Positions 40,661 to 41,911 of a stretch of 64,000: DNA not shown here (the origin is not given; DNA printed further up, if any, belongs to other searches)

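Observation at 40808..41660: carB is fused in frame to a DapF-like domain that lacks the first catalytic cysteine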

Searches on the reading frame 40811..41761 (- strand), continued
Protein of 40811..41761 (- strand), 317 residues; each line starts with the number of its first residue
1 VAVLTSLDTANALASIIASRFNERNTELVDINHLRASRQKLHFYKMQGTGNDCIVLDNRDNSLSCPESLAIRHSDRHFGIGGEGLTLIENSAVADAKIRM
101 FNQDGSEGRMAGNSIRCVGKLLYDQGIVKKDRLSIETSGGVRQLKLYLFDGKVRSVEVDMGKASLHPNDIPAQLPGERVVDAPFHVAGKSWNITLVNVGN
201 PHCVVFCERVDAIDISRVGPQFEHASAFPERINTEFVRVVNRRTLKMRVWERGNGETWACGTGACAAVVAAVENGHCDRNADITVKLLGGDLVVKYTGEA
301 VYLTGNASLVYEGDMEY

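Call 22: find_related_loci(query=A1, collection=genome_contigs, flank=10000)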
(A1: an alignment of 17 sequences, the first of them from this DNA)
Query A1 (293 aa) in genome_contigs; peptide patterns used: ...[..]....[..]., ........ (x = any residue, [..] = any of these).
600 stretches matched a pattern (row limit reached: there are more); 598 encode a relative of the query (tblastn E <= 1e-3); the best 80 are kept; 80 distinct loci.
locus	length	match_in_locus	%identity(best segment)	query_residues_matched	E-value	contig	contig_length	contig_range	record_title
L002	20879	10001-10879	81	1-293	3e-161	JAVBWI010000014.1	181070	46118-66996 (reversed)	MAG: Clostridia bacterium isolate ZNE14_Bin7 all_Scaff010654, whole genome shotgun sequence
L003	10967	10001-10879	62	2-293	2e-125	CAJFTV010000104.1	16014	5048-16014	Candidatus Alloscillospira gallinarum isolate Coassembly_mag_141 genome assembly, contig: MAGpy_11413_min2k_bin_141_fak8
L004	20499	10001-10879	65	1-293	2e-124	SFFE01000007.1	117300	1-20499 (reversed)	MAG: Clostridiales bacterium isolate W0P39.002 Contig164, whole genome shotgun sequence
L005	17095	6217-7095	60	1-293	4e-122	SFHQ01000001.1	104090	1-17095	MAG: Clostridiales bacterium isolate W1P12.009 Contig12, whole genome shotgun sequence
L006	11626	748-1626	63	1-293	3e-119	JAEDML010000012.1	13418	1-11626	MAG: Clostridiaceae bacterium isolate MAG265 NODE_5077_length_13418_cov_8.925092, whole genome shotgun sequence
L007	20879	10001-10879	59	1-293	5e-119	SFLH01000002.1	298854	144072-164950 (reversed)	MAG: Clostridiales bacterium isolate W2P13.006 Contig2, whole genome shotgun sequence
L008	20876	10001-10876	63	1-292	3e-119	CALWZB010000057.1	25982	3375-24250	MAG: uncultured Clostridia bacterium isolate E01__bin353 genome assembly, contig: E01__k127_5443163, whole genome shotgu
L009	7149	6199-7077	62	1-293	7e-119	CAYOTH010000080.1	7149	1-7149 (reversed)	MAG TPA_asm: uncultured Oscillospiraceae bacterium isolate SRP350583_co1_59 genome assembly, contig: NODE_16807_length_7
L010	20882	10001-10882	63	1-293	1e-118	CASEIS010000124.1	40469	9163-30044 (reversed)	uncultured Firmicutes bacterium isolate CO.A71.metabat-bins.247 genome assembly, contig: CO.A71.metabat-bins.247.fa_k141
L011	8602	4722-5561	63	1-280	1e-118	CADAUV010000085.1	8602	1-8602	MAG: Ruminococcaceae bacterium isolate RUG13646 genome assembly, contig: RUG13646_asm_85, whole genome shotgun sequence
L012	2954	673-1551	59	1-293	9e-123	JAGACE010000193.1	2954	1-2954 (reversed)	MAG: Clostridia bacterium isolate RGIG8309 Water_buffalos_Rumen.Co__c6572490, whole genome shotgun sequence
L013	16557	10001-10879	62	1-293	8e-118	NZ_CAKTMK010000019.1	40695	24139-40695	MAG: uncultured Oscillibacter sp. isolate REFINED_METABAT215_TOP10_CONTIGS_1500_ASSEMBLY_K77_MERGED__Hadza_PheChl_Fiber-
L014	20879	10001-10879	61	1-293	9e-117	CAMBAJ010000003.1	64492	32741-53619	MAG: uncultured Clostridia bacterium isolate SRR17382098_bin.38_metaWRAP_v1.3_MAG genome assembly, contig: ERZ10544617.2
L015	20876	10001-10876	62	1-292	4e-116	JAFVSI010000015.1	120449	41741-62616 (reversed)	MAG: Clostridia bacterium isolate RGIG5350 Sheep_Colon-3__c386, whole genome shotgun sequence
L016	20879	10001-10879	58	1-293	1e-115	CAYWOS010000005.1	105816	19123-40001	MAG TPA_asm: uncultured Oscillospiraceae bacterium isolate SRP192927_co6_240 genome assembly, contig: NODE_141_length_10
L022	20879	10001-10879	59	1-293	9e-113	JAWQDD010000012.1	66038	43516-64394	Oscillospiraceae bacterium CM74B_53B_ID361 LM_D7_4-BHI_SB-5_3B.1_NODE_26, whole genome shotgun sequence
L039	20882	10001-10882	55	1-291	2e-106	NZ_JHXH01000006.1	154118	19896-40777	Ruminococcus sp. FC2018 T494DRAFT_scaffold00006.6_C, whole genome shotgun sequence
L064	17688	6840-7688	52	11-291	3e-98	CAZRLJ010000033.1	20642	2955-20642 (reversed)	MAG TPA_asm: uncultured Acutalibacter sp. isolate SRP287540_co1_237 genome assembly, contig: NODE_2622_length_20642_cov_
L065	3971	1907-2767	53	11-292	8e-99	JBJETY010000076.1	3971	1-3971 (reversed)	MAG: Christensenellales bacterium isolate LOHA16_bin.010 NODE_6702_length_3971_cov_7.052605, whole genome shotgun sequen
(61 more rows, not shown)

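Call 25: search_protein_representatives(protein=window:40811-41641:-)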
Query: 277 residues. Proteins with E-value up to 0.001 (for the whole library): 20686; up to 1e-10: 12910; up to 1e-30: 2917. The best 150 are listed.
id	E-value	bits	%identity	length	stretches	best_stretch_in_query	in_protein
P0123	5.0e-104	363.9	59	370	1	3-276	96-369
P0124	2.1e-100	352.0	58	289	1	2-277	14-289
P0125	1.4e-92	326.3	52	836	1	2-276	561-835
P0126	2.0e-91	322.5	54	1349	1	2-276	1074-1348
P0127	2.1e-90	319.2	49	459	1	1-276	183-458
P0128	3.6e-89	315.2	51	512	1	1-277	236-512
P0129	1.2e-85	303.6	61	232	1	47-274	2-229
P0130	2.5e-85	302.6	63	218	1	60-277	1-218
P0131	1.1e-82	293.9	46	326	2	96-276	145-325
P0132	2.3e-82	292.8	52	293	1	1-275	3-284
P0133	1.6e-79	283.5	58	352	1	6-215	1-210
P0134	6.5e-79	281.5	48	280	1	2-276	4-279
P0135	3.0e-78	279.3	59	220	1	1-217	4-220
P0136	3.1e-78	279.3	50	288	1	3-274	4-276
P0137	8.0e-78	277.9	47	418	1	2-276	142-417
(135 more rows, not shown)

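Call 31: search_protein_families(library=pfam, proteins=[L039:820-2928:+, L039:3151-5559:+, L039:10912-12123:+, L039:12224-13288:+, L039:13431-15056:+, L022:4521-5498:-, L022:2460-3674:-, L022:10983-11693:+, L022:12528-13895:-], max_evalue=0.01)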
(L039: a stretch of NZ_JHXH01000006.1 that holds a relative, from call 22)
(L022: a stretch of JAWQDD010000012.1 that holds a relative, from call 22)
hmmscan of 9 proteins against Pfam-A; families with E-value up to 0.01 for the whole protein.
L039:820-2928:+ (702 aa): 5 families
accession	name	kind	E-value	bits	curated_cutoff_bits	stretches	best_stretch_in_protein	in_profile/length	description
PF00773.25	RNB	-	2.8e-109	365.8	29.3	1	243-571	1-325/326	RNB domain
PF00575.29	S1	-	2.8e-13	50.5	22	1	620-698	4-72/74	S1 RNA binding domain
PF08206.17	OB_RNB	-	1.3e-07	31.7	24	1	78-121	8-52/58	Ribonuclease B OB domain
PF17876.7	CSD2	-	3.7e-06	27.4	26.2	0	167-220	22-74/74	Cold shock domain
PF18614.7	RNase_II_C_S1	-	0.00041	20.6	26.6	0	672-700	31-59/59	RNase II-type exonuclease C-terminal S1 domain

L039:3151-5559:+ (802 aa): 3 families
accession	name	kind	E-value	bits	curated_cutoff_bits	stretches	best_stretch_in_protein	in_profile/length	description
PF17167.11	Glyco_hydro_94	-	2.2e-140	468.5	27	1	304-725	1-420/420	Glycosyl hydrolase 94 superfamily, catalytic domain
PF06165.18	GH94_b-supersand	-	1.2e-76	257.9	23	1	21-274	1-251/251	Glycosyl hydrolase 94, supersandwich domain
PF03633.20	Glyco_hydro_65C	-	2.7e-06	27.5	22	1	726-768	1-42/62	Glycosyl hydrolase family 65, C-terminal domain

L039:10912-12123:+ (403 aa): 2 families
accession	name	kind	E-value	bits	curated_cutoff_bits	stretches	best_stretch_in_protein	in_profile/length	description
PF00155.27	Aminotran_1_2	-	2.3e-36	126.2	19.7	1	38-397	2-360/361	Aminotransferase class I and II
PF04864.19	Alliinase_C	-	0.00055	19.4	22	1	127-262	98-214/363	Allinase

L039:12224-13288:+ (354 aa): 1 family
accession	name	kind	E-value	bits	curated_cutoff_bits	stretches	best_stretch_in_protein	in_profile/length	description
PF01757.29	Acyl_transf_3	-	3.8e-31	108.8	31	1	6-334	2-321/326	Acyltransferase domain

L039:13431-15056:+ (541 aa): 5 families
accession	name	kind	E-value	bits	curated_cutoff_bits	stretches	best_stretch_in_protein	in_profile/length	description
PF02775.26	TPP_enzyme_C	-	1.9e-50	171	21.9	1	384-532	1-151/151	Thiamine pyrophosphate enzyme, C-terminal TPP binding domain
PF00205.28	TPP_enzyme_M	-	1.3e-42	145.2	30.4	1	194-329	1-137/137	Thiamine pyrophosphate enzyme, central domain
PF02776.23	TPP_enzyme_N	-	7.4e-41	139.1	26.8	1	3-119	1-117/119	Thiamine pyrophosphate enzyme, N-terminal TPP binding domain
PF02006.22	PPS_PS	-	0.00063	19.8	26.4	0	202-235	2-34/176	Phosphopantothenate/pantothenate synthetase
PF02552.22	CO_dh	-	0.0022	18.2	21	1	194-246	25-77/168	CO dehydrogenase beta subunit/acetyl-CoA synthase epsilon subunit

L022:4521-5498:- (325 aa): 1 family
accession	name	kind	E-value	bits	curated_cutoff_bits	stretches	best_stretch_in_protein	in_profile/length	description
PF00696.33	AA_kinase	-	3.1e-27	96.2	24.9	1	15-297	2-226/234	Amino acid kinase family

L022:2460-3674:- (404 aa): 0 families

L022:10983-11693:+ (236 aa): 1 family
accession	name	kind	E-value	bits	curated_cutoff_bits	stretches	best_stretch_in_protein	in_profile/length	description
PF06912.16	DUF1275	-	1.1e-55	188.9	25.4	1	28-227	2-192/193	Protein of unknown function (DUF1275)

L022:12528-13895:- (455 aa): 2 families
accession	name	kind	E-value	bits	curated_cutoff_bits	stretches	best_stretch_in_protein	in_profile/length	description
PF01554.23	MatE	-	6.5e-63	211.7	24.9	2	20-180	1-160/161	MatE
PF03023.19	MurJ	-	3.6e-08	32.9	27.4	1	19-219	204-402/451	Lipid II flippase MurJ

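Call 32: search_protein_families(library=ncbifam, proteins=[L039:10912-12123:+, L001:11805-13154:+])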
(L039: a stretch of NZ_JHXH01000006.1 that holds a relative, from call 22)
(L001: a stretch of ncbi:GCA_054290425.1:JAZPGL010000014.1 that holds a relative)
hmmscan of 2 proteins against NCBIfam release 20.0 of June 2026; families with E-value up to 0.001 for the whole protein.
L039:10912-12123:+ (403 aa): 66 families (the best 25 are shown)
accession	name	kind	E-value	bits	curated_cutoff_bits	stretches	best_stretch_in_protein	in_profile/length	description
TIGR03542.1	DAPAT_plant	equivalog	1.9e-147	491.4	364.7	1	6-400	2-400/402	LL-diaminopimelate aminotransferase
TIGR03540.1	DapC_direct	equivalog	6.1e-64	216.3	593.25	1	17-400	11-382/383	LL-diaminopimelate aminotransferase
NF006756.0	PRK09276.1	subfamily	5.5e-63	213.2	507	1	16-402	12-386/387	LL-diaminopimelate aminotransferase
NF005977.0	PRK08068.1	subfamily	2.1e-52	178.7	494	1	17-403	14-388/391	transaminase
NF005815.0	PRK07681.1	equivalog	3.5e-47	161.3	545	1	20-400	17-384/399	LL-diaminopimelate aminotransferase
NF006604.0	PRK09148.1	equivalog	1.5e-42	146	648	1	22-399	14-386/406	LL-diaminopimelate aminotransferase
NF041364.1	GntC_guanitoxin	equivalog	1.6e-42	145.7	415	1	43-400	4-355/356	guanitoxin biosynthesis PLP-dependent (S)-gamma-hydroxy-L-arginine cyclodehydratase GntC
NF006229.0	PRK08361.1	equivalog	1.1e-40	139.9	624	1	21-399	17-385/391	aspartate aminotransferase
NF004937.0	PRK06290.1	equivalog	1.2e-38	133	585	1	9-355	16-350/410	LL-diaminopimelate aminotransferase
NF006033.0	PRK08175.1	equivalog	1.7e-38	132.7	647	1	18-401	19-393/407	alanine transaminase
NF004611.0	PRK05942.1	equivalog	7.6e-36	123.9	628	1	31-400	29-388/394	aspartate aminotransferase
NF006387.0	PRK08636.1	equivalog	1e-33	117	675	1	12-399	10-395/403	LL-diaminopimelate aminotransferase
NF004975.0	PRK06348.1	equivalog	2.5e-31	109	549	1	32-403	24-384/384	pyridoxal phosphate-dependent aminotransferase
NF041091.1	asp_aminotase_Arch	equivalog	3.6e-31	108.3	550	1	29-400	19-373/376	aspartate aminotransferase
NF005601.0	PRK07337.1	equivalog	2e-30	106.2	496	1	18-401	18-391/394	pyridoxal phosphate-dependent aminotransferase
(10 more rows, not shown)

L001:11805-13154:+ (449 aa): 14 families
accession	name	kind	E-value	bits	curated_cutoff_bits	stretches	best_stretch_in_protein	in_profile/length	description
TIGR01087.1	murD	equivalog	5.8e-94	315.7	211.95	1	15-447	3-440/441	UDP-N-acetylmuramoyl-L-alanine--D-glutamate ligase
TIGR01082.1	murC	equivalog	2e-22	79.9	335.1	1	18-323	9-320/449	UDP-N-acetylmuramate--L-alanine ligase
TIGR01085.1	murE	subfamily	2.1e-16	59.9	257.3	2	161-422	156-443/472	UDP-N-acetylmuramyl-tripeptide synthetase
NF001126.0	PRK00139.1-4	equivalog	1.5e-14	53.5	373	1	165-421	176-453/486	UDP-N-acetylmuramoyl-L-alanyl-D-glutamate--2,6-diaminopimelate ligase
NF001124.0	PRK00139.1-2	equivalog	3.8e-14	52.3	476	1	165-323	181-354/500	UDP-N-acetylmuramoyl-L-alanyl-D-glutamate--2,6-diaminopimelate ligase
TIGR01143.1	murF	subfamily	6.6e-14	51.7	288.6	1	107-406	70-390/418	UDP-N-acetylmuramoyl-tripeptide--D-alanyl-D-alanine ligase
NF053646.1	pMurD1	equivalog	3.3e-12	45.8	610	1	13-354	2-361/465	pseudomurein biosynthesis peptide ligase pMurD1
NF053645.1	pMurC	equivalog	1.1e-11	44.1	560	1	23-224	11-224/492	pseudomurein biosynthesis peptide ligase pMurC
NF008896.0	PRK11929.1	equivalog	9.8e-11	40.2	1023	1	181-302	203-334/965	bifunctional UDP-N-acetylmuramoyl-L-alanyl-D-glutamate--2,6-diaminopimelate ligase MurE/UDP-N-acetylmuramoyl-tripeptide--D-alanyl-D-alanine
NF053647.1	pMurD2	equivalog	1.7e-10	40.4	550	1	18-227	7-220/405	pseudomurein biosynthesis peptide ligase pMurD2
NF001123.0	PRK00139.1-1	equivalog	2.3e-10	39.8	586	1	110-219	106-236/493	UDP-N-acetylmuramoyl-L-alanyl-D-glutamate--2,6-diaminopimelate ligase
NF010628.0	PRK14022.1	equivalog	7.7e-08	31.5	536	1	181-351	202-374/483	UDP-N-acetylmuramoyl-L-alanyl-D-glutamate--L-lysine ligase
NF053648.1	pMurE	equivalog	1e-06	27.8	600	1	172-292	182-299/464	pseudomurein biosynthesis peptide ligase pMurE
NF008897.0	PRK11930.1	equivalog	0.00086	17.4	804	0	110-231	106-232/822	bifunctional UDP-N-acetylmuramoyl-tripeptide:D-alanyl-D-alanine ligase/alanine racemase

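Call 57: list_cluster_members(proteins=[L039:6845-10888:+, L022:6854-10879:+])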
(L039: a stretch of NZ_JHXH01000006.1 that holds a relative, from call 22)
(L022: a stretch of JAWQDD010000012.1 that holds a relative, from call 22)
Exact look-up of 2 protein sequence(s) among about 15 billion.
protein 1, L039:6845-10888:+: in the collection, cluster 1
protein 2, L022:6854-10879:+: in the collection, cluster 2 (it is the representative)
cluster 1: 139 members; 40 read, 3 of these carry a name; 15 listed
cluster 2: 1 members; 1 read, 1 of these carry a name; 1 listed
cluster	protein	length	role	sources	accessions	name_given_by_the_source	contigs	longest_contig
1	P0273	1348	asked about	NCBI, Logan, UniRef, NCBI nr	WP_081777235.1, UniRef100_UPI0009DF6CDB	carbamoyl-phosphate synthase large subunit [Ruminococcus sp. FC2018] | carbamoyl-phosphate synthase large subunit n=1 Tax=Ruminococcus sp. FC2018 TaxID=1410617 ...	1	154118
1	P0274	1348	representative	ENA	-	-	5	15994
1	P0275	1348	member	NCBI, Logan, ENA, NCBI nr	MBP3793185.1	MAG: carbamoyl-phosphate synthase large subunit [Ruminococcus sp.] | carbamoyl-phosphate synthase large subunit [Ruminococcus sp.]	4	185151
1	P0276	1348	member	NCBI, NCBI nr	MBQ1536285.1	MAG: carbamoyl-phosphate synthase large subunit [Ruminococcus sp.] | carbamoyl-phosphate synthase large subunit [Ruminococcus sp.]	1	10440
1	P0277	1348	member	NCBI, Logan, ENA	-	-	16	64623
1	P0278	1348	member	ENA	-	-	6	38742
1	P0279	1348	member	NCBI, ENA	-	-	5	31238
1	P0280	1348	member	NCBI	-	-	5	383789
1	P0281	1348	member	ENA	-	-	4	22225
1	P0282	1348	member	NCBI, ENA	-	-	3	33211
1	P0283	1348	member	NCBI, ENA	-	-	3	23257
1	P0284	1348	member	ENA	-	-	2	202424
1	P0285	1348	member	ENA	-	-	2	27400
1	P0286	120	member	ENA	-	-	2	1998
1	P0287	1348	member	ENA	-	-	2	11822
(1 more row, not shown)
